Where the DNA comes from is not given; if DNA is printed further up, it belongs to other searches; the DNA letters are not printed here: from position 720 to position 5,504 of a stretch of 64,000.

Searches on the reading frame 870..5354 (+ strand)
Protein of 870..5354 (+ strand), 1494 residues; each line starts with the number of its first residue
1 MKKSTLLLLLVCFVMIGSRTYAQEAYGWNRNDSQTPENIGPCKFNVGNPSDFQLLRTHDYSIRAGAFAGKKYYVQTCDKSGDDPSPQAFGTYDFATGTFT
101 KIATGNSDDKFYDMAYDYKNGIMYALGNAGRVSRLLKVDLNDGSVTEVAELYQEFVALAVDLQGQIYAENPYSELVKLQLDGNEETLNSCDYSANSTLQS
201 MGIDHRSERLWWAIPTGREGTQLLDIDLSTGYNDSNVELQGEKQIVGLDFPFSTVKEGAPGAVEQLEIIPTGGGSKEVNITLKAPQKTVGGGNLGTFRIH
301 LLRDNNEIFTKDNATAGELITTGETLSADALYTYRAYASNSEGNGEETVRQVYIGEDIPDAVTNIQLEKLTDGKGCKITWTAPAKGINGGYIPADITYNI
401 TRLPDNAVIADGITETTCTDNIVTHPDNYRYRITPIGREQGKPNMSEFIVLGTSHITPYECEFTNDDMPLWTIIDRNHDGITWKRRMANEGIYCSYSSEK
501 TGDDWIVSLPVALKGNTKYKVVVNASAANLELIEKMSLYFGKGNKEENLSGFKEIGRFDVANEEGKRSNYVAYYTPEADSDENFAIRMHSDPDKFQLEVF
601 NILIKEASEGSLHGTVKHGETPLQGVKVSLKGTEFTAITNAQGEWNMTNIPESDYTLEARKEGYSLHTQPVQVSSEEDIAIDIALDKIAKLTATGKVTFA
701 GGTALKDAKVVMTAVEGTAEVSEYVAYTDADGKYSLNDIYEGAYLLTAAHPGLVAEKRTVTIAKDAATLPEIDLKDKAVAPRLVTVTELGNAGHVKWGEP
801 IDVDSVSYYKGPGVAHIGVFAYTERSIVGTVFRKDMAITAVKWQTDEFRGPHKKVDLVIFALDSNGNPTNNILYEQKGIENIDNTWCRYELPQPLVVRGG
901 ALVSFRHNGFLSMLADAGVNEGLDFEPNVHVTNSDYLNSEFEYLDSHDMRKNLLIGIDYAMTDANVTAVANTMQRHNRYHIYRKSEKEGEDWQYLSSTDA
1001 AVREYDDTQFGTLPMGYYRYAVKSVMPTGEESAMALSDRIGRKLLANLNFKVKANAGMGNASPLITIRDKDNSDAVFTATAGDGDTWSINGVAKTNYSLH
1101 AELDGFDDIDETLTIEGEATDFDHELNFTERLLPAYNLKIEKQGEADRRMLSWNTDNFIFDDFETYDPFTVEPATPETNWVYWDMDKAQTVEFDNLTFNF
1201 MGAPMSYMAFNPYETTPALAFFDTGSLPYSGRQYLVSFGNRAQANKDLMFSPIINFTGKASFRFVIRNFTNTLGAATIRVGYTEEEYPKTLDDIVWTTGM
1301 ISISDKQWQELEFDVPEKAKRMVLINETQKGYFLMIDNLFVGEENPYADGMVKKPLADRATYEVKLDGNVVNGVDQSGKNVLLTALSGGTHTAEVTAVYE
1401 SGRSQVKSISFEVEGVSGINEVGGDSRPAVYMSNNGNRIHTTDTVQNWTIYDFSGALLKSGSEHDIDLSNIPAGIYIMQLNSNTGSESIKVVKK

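Call 27: search_protein_families(library=pfam, proteins=[window:870-5354:+], max_evalue=0.00001)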
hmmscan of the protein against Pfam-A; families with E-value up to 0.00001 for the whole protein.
window:870-5354:+ (1494 aa): 5 families
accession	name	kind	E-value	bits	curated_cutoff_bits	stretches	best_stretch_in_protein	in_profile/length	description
PF13620.12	CarboxypepD_reg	-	4.7e-26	91.4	32.3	2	611-685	1-81/82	Carboxypeptidase regulatory-like domain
PF13715.12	CarbopepD_reg_2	-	3e-21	75.7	32.2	1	613-686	2-77/88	CarboxypepD_reg-like domain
PF14686.12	fn3_3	-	8e-11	42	24.4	0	722-767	25-72/75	Polysaccharide lyase family 4, domain II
PF09430.16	EMC7_beta-sandw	-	2.3e-10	41.2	26.6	0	719-765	16-62/122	ER membrane protein complex subunit 7, beta-sandwich domain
PF17802.7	SpaA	-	3.2e-07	30.9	23.1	0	617-678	10-79/91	Prealbumin-like fold domain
